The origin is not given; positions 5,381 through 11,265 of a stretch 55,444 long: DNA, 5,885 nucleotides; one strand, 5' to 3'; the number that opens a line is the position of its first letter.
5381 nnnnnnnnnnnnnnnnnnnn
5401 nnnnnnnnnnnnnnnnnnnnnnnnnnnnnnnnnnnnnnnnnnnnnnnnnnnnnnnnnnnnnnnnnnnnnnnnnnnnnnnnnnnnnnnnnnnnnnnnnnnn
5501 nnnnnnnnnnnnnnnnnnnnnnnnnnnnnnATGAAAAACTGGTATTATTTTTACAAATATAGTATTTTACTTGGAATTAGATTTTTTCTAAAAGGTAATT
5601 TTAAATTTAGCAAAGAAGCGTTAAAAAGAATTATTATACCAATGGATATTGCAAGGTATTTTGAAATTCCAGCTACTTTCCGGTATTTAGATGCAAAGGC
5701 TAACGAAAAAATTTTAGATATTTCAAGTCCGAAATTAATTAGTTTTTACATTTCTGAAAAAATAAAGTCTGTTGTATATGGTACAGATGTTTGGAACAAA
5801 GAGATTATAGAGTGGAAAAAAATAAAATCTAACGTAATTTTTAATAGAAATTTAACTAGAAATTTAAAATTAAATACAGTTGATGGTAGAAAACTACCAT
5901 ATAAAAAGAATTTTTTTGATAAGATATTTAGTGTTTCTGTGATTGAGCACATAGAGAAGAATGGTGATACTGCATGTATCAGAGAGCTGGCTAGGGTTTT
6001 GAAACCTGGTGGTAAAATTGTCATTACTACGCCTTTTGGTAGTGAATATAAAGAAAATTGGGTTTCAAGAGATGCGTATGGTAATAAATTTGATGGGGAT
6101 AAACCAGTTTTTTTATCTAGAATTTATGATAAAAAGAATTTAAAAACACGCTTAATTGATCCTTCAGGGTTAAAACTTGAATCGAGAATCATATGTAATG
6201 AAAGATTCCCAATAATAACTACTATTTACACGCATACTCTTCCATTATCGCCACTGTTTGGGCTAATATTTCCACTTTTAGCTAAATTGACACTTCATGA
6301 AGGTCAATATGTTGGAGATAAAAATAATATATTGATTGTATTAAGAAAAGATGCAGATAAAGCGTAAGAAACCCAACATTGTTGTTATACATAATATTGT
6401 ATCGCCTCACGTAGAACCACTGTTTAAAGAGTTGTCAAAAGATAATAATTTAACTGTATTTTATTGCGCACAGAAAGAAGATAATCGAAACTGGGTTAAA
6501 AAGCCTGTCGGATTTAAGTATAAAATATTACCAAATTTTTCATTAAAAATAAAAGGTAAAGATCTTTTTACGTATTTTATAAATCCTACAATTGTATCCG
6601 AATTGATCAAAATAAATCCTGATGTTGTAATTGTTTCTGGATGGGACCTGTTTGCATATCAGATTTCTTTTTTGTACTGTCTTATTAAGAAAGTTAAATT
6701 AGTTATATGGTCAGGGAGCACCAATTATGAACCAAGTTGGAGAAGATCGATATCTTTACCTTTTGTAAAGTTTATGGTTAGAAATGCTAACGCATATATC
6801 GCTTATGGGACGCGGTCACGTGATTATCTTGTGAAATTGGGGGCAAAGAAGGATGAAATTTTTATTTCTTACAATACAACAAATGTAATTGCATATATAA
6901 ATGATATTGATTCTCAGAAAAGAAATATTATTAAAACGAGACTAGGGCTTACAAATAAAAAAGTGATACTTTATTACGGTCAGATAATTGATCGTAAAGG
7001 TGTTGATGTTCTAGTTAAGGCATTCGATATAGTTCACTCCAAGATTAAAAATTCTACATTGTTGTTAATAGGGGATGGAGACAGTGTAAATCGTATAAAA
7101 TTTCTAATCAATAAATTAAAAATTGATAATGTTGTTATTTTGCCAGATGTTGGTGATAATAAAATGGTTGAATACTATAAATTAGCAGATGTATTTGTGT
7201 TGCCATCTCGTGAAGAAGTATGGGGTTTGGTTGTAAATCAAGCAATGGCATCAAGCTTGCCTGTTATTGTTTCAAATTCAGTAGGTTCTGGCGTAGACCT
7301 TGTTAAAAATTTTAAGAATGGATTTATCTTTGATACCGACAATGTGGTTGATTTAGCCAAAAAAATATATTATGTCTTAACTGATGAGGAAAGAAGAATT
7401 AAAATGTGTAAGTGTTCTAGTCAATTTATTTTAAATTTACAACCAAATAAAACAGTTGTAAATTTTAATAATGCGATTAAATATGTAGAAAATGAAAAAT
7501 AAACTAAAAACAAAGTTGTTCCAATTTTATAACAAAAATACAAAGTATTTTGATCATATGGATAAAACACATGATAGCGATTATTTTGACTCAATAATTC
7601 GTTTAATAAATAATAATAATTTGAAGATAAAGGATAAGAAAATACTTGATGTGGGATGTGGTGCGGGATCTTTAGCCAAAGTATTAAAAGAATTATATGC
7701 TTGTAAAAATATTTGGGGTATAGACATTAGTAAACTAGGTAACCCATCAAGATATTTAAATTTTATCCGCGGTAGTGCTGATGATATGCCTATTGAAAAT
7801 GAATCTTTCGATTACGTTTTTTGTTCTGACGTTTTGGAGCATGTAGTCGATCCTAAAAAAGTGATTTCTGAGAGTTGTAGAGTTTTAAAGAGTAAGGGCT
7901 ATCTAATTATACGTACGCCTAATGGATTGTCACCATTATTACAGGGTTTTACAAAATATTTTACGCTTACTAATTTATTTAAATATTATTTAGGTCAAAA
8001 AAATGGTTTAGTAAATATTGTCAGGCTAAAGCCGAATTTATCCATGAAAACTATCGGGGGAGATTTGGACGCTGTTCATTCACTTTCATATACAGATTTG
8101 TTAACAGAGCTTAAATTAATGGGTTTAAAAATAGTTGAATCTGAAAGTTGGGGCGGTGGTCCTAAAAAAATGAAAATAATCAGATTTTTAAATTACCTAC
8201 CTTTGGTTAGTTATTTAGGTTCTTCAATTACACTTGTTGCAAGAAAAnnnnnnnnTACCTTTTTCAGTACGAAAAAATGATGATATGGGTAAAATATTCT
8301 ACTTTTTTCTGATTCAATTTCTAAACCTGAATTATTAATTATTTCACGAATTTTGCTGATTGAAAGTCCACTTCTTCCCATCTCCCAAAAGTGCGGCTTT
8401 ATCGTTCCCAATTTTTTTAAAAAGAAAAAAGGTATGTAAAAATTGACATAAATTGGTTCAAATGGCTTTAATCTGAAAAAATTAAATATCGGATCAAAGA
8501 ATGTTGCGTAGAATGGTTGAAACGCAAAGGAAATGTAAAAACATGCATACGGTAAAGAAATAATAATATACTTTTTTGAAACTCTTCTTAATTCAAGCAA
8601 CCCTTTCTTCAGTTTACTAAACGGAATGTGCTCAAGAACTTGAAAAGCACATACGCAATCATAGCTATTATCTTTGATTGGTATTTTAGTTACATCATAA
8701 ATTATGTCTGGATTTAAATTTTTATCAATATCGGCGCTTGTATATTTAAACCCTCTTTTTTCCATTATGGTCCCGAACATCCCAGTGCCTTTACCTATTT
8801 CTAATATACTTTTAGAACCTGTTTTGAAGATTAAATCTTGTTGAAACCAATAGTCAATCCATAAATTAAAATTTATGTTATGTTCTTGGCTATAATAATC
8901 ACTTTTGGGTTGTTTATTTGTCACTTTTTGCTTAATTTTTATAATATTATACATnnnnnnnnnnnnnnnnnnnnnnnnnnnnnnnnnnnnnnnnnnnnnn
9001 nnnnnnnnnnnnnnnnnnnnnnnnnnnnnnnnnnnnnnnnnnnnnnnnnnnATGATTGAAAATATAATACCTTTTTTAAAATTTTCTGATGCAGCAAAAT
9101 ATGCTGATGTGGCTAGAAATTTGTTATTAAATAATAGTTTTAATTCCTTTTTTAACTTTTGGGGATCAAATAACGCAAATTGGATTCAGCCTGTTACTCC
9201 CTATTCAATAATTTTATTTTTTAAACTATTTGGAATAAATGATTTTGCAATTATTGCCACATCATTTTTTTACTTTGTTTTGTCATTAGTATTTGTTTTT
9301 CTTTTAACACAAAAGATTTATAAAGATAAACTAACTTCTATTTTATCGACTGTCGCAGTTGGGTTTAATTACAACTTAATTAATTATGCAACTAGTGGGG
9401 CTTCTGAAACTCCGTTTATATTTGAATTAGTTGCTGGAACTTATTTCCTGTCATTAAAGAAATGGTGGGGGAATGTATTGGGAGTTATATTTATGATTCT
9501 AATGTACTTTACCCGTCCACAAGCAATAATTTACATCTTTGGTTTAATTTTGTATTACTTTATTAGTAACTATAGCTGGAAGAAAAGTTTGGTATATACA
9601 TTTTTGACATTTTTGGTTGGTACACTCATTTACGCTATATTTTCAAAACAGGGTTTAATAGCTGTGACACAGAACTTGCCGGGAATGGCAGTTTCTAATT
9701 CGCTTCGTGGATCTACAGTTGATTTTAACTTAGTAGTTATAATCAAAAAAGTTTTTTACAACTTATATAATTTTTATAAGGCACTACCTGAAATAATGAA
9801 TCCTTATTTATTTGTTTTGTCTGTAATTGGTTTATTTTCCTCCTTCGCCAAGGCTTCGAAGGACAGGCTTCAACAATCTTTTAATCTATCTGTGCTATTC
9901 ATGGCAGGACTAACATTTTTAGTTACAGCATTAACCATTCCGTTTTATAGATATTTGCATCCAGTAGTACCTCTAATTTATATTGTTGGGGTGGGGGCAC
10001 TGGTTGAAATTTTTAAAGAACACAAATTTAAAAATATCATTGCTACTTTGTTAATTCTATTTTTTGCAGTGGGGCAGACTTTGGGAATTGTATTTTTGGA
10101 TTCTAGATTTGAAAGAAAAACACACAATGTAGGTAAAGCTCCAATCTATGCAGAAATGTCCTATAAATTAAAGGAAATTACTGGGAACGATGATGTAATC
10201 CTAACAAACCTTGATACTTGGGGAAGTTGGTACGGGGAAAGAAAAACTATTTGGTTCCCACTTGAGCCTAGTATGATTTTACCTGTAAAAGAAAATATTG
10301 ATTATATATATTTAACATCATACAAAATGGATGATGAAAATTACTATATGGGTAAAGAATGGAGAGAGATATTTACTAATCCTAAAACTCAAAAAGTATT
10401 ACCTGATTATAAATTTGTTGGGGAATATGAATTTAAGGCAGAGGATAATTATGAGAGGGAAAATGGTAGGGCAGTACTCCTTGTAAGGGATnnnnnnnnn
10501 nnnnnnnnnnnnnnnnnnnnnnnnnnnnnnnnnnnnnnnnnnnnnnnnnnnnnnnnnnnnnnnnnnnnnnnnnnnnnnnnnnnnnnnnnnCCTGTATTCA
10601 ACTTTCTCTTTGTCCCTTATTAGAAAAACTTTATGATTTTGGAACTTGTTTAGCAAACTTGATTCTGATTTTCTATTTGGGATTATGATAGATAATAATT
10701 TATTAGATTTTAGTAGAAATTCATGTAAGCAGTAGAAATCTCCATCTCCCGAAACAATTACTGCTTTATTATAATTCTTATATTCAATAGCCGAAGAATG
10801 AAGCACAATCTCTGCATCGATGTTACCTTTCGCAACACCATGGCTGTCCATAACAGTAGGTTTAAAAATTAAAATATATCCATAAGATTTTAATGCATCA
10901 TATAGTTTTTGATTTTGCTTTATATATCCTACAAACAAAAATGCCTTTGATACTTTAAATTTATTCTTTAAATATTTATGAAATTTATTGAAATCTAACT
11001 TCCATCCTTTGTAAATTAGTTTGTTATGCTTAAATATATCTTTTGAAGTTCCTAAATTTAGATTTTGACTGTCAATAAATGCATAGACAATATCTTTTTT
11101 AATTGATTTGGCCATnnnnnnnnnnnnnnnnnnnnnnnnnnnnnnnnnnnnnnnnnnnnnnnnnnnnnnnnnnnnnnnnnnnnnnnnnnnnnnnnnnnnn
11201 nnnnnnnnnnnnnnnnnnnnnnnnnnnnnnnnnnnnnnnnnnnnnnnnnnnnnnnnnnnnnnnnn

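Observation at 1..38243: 38-kb co-directional glycan-assembly super-locus with about nine GT-C-type membrane glycosyltransferase paralogs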

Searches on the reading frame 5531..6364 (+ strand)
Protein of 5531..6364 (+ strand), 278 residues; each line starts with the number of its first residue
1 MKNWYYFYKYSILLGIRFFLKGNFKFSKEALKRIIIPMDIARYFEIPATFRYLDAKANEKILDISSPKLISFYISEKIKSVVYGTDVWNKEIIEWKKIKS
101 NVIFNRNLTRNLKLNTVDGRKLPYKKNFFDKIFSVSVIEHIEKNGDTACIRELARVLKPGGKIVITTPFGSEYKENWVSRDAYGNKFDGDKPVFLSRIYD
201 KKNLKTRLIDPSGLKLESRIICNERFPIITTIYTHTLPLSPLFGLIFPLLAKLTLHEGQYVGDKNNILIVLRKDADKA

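Call 4: search_protein_families(library=pfam, proteins=[window:5531-6364:+], max_evalue=0.01)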
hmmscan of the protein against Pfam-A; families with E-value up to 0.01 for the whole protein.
window:5531-6364:+ (278 aa): 8 families
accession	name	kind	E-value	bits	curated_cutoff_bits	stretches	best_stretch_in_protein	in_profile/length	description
PF08241.18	Methyltransf_11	-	2.2e-11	44.7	21.2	1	77-165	17-95/95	Methyltransferase domain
PF13649.12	Methyltransf_25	-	1.2e-07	32.8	27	1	80-161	22-97/97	Methyltransferase domain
PF13847.12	Methyltransf_31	-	3.8e-06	27.1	27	1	106-178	50-123/145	Methyltransferase domain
PF13489.12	Methyltransf_23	-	0.00016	21.9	27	1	88-175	55-126/164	Methyltransferase domain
PF08242.18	Methyltransf_12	-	0.0019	19.3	30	1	108-163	47-98/98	Methyltransferase domain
PF20922.3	Anamorsin_N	-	0.0023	18.1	27.1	1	123-173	46-95/163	Anamorsin, N-terminal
PF01209.24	Ubie_methyltran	-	0.004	17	20.1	1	53-165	43-151/233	ubiE/COQ5 methyltransferase family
PF02353.26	CMAS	-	0.0069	16.2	27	1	98-175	100-174/273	Mycolic acid cyclopropane synthetase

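Call 49: search_protein_families(library=ncbifam, proteins=[window:5531-6364:+], max_evalue=0.00001)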
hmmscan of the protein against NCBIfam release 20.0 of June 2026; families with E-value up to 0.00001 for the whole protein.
window:5531-6364:+ (278 aa): 3 families
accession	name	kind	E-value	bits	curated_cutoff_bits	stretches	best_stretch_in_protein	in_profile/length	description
NF041536.1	ArsM_DUF2284_UU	exception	1e-07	30.7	575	1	58-167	77-182/459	arsenite methyltransferase/DUF2284 domain selenoprotein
NF001241.0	PRK00216.1-2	equivalog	1.1e-07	31.7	327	1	48-166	42-148/231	demethylmenaquinone methyltransferase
NF001240.0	PRK00216.1-1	equivalog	3.7e-06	26.2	378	1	85-166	89-169/251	bifunctional demethylmenaquinone methyltransferase/2-methoxy-6-polyprenyl-1,4-benzoquinol methylase UbiE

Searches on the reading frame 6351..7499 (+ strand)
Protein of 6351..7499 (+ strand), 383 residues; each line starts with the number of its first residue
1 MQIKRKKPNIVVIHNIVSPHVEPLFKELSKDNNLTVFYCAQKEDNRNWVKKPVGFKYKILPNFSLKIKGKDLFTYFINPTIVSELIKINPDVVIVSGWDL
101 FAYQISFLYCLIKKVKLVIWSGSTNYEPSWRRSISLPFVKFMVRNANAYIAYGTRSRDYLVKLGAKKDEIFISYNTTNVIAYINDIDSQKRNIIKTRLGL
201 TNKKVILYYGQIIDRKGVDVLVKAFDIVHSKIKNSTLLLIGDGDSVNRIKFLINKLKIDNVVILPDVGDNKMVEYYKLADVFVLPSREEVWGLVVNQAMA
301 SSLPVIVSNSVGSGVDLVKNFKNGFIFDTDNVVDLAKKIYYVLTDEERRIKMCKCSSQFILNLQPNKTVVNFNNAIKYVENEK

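Call 4: search_protein_families(library=pfam, proteins=[window:6351-7499:+], max_evalue=0.01)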
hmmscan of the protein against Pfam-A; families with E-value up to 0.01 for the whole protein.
window:6351-7499:+ (383 aa): 4 families
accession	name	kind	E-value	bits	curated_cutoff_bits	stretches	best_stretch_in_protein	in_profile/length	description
PF00534.26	Glycos_transf_1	-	3.5e-37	128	26.4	1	197-352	8-165/172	Glycosyl transferases group 1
PF13692.12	Glyco_trans_1_4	-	8.3e-28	97.9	27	1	204-345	2-142/142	Glycosyl transferases group 1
PF20706.3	GT4-conflict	-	2.3e-08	33.9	26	1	202-325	196-332/385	Family 4 Glycosyltransferase in conflict systems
PF13439.12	Glyco_transf_4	-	7.1e-05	23.3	28.5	1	24-175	11-164/170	Glycosyltransferase Family 4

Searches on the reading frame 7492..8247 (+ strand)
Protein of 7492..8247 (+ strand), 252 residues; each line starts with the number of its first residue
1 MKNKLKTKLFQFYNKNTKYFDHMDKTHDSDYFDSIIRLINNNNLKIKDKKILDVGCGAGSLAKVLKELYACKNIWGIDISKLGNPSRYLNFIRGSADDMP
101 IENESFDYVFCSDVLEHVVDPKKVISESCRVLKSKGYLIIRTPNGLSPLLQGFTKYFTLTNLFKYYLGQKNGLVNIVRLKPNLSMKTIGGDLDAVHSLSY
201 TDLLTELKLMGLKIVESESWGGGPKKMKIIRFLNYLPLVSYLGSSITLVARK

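Call 4: search_protein_families(library=pfam, proteins=[window:7492-8247:+], max_evalue=0.01)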
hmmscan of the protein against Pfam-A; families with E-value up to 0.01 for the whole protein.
window:7492-8247:+ (252 aa): 16 families
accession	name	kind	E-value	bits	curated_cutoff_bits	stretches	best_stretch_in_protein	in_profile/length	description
PF08241.18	Methyltransf_11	-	5.1e-21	75.6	21.2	1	52-140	1-95/95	Methyltransferase domain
PF13847.12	Methyltransf_31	-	2e-20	73.4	27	2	89-159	56-128/145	Methyltransferase domain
PF13489.12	Methyltransf_23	-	2.6e-17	63.5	27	1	35-151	9-127/164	Methyltransferase domain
PF13649.12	Methyltransf_25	-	5.6e-15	56.3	27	1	51-136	1-97/97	Methyltransferase domain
PF08242.18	Methyltransf_12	-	1.1e-11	45.8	30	1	52-138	1-98/98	Methyltransferase domain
PF01209.24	Ubie_methyltran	-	2.2e-08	34.2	20.1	1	9-140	9-151/233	ubiE/COQ5 methyltransferase family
PF07021.18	MetW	-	6.5e-07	29.6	21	1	48-134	14-104/193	Methionine biosynthesis protein MetW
PF05148.21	Methyltransf_8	-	4e-05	24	27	1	8-140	39-156/219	Hypothetical methyltransferase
PF03141.22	Methyltransf_29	-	0.00015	21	23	0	27-65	97-135/506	Putative S-adenosyl-L-methionine-dependent methyltransferase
PF05175.20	MTS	-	0.00023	21.3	23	1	45-81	29-65/170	Methyltransferase small domain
PF05219.18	DREV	-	0.00026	20.7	26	1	41-140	88-186/265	DREV methyltransferase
PF23525.1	Methyltransf_36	-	0.0011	18.6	27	1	24-69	17-59/268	AprA MT2-like domain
PF08003.17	Methyltransf_9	-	0.0012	18.3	23.8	0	45-142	113-219/315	Protein of unknown function (DUF1698)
PF01728.25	FtsJ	-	0.0061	16.9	24.1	1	40-103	14-82/181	FtsJ-like methyltransferase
PF01739.24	CheR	-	0.0062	16.4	27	0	104-140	135-173/195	CheR methyltransferase, SAM binding domain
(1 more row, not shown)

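Call 49: search_protein_families(library=ncbifam, proteins=[window:7492-8247:+], max_evalue=0.00001)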
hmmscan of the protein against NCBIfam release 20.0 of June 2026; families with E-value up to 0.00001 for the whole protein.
window:7492-8247:+ (252 aa): 24 families
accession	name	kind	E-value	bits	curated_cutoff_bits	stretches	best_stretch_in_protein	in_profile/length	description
NF045667.1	MTase_DVU1556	equivalog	1.2e-17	64.1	155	1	47-140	22-119/213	DVU_1556 family methyltransferase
TIGR01983.1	UbiG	equivalog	4.8e-16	58.7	102.95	1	31-144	32-155/228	bifunctional 2-polyprenyl-6-hydroxyphenol methylase/3-demethylubiquinol 3-O-methyltransferase UbiG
TIGR02072.1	BioC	equivalog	2e-15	57.3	184.95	1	34-142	22-134/244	malonyl-ACP O-methyltransferase BioC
TIGR01934.1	MenG_MenH_UbiE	subfamily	9.9e-13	47.9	158.35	1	42-140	38-141/223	ubiquinone/menaquinone biosynthesis methyltransferase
NF001244.0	PRK00216.1-5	equivalog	3.4e-12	46.1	216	1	46-140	47-153/236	bifunctional demethylmenaquinone methyltransferase/2-methoxy-6-polyprenyl-1,4-benzoquinol methylase UbiE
NF041675.1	sarc_dimgly_tmase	equivalog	8.7e-11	42.3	550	1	45-143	64-172/278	sarcosine/dimethylglycine N-methyltransferase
NF040539.1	AST_met_ArsM_2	exception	1e-10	42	240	1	16-139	29-162/262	putative arsinothricin biosynthesis methyltransferase ArsM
TIGR04345.1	ovoA_Cterm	equivalog_domain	3.5e-10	39.8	170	0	89-143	118-172/242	putative 4-mercaptohistidine N1-methyltransferase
NF041537.1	ArsM_AhpD_UU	exception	1.2e-08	34.2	510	1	48-140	77-180/345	arsenite methyltransferase/AhpD domain selenoprotein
NF008300.0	PRK11088.1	equivalog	1.5e-08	34.4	303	1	23-144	62-183/272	23S rRNA (guanine(745)-N(1))-methyltransferase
NF001243.0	PRK00216.1-4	equivalog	2e-08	33.8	235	1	6-165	6-172/237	demethylmenaquinone methyltransferase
NF004452.0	PRK05785.1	equivalog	2.7e-08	33.6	207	1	12-134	14-139/228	hypothetical protein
NF045823.1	PthPhpthDimycoMt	equivalog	9.7e-08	31.5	300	1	44-139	63-165/256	phthiotriol/phenolphthiotriol dimycocerosates methyltransferase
NF045825.1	FAmtase_mtf2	equivalog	1.1e-07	31.4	400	1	44-139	55-157/248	fatty-acid O-methyltransferase Mtf2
TIGR02752.1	MenG_heptapren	equivalog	1.3e-07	31.4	419.85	1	45-158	42-165/231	demethylmenaquinone methyltransferase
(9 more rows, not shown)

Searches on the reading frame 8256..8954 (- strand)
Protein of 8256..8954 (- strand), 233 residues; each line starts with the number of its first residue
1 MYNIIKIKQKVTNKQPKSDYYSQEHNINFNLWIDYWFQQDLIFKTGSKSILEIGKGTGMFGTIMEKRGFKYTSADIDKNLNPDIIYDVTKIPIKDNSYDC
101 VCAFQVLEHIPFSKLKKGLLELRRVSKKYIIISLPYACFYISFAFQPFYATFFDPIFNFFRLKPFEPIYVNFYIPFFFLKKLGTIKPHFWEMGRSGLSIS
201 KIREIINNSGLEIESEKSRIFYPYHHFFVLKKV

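Call 4: search_protein_families(library=pfam, proteins=[window:8256-8954:-], max_evalue=0.01)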
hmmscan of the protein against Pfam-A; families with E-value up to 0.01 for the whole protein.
window:8256-8954:- (233 aa): 4 families
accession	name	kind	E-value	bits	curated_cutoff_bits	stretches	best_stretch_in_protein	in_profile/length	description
PF13489.12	Methyltransf_23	-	3.3e-09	37.1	27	1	47-112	23-96/164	Methyltransferase domain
PF08241.18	Methyltransf_11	-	8.1e-09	36.5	21.2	1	51-128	1-89/95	Methyltransferase domain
PF13649.12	Methyltransf_25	-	3.7e-07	31.2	27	1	86-127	53-94/97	Methyltransferase domain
PF08242.18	Methyltransf_12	-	0.00055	21.1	30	1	51-125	1-91/98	Methyltransferase domain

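Call 49: search_protein_families(library=ncbifam, proteins=[window:8256-8954:-], max_evalue=0.00001)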
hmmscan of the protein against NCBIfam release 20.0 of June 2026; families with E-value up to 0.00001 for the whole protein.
window:8256-8954:- (233 aa): 2 families
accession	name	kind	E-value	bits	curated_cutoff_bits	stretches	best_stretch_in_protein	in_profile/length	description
NF041255.1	mycofact_MftM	equivalog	2.6e-07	30.2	200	1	86-136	193-243/289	mycofactocin oligosaccharide methyltransferase MftM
TIGR02021.1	BchM-ChlM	equivalog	5.6e-06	25.9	158.9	0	36-144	47-163/218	magnesium protoporphyrin IX methyltransferase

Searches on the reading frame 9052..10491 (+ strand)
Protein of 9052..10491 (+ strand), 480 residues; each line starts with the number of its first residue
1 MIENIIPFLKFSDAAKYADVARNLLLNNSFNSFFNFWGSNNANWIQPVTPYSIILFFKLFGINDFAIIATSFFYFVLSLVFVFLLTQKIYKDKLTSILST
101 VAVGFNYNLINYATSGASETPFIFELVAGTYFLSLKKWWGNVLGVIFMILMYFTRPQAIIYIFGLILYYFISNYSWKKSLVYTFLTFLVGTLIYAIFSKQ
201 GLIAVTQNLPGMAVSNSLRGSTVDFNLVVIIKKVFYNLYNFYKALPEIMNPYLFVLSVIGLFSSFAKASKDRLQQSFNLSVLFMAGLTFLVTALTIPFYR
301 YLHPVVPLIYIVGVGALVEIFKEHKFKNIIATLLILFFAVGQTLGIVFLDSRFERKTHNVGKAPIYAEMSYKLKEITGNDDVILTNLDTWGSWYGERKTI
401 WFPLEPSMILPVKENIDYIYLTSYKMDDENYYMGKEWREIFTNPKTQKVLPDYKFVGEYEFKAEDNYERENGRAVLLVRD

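Call 3: search_protein_families(library=pfam, proteins=[window:9052-10491:+], max_evalue=0.01)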
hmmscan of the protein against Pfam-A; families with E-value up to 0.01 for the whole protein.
window:9052-10491:+ (480 aa): 2 families
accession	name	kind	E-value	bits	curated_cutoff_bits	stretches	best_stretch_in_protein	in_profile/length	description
PF13231.12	PMT_2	-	2.9e-07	31.2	26.1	1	47-197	4-154/160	Dolichyl-phosphate-mannose-protein mannosyltransferase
PF02632.19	BioY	-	0.0044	17.4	25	1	147-197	80-130/140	BioY family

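Call 10: search_protein_families(library=ncbifam, proteins=[window:9052-10491:+], max_evalue=0.1)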
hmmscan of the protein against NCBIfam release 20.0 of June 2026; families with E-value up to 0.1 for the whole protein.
window:9052-10491:+ (480 aa): 1 family
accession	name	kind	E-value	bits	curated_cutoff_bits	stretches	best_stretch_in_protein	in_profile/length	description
NF047440.1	LA3751_2_3_fam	subfamily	6.4e-06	25.2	200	1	54-350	90-390/460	LA_3751/LA_3752 family putative glycosyltransferase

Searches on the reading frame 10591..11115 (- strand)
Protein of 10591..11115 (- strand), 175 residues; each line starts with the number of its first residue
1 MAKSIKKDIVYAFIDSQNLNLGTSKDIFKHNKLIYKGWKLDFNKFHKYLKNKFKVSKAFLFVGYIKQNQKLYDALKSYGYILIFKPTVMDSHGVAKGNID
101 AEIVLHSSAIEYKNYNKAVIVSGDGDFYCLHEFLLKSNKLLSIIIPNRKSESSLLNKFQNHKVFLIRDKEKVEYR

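Call 4: search_protein_families(library=pfam, proteins=[window:10591-11115:-], max_evalue=0.01)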
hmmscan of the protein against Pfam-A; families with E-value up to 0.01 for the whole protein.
window:10591-11115:- (175 aa): 1 family
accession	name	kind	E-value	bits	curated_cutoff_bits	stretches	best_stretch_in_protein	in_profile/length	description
PF01936.24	NYN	-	1.7e-12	48.5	24.2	1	13-157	5-137/145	NYN domain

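Call 50: search_protein_families(library=ncbifam, proteins=[window:10591-11115:-], max_evalue=0.00001)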
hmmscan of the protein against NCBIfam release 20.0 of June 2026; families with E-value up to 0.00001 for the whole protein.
window:10591-11115:- (175 aa): 0 families
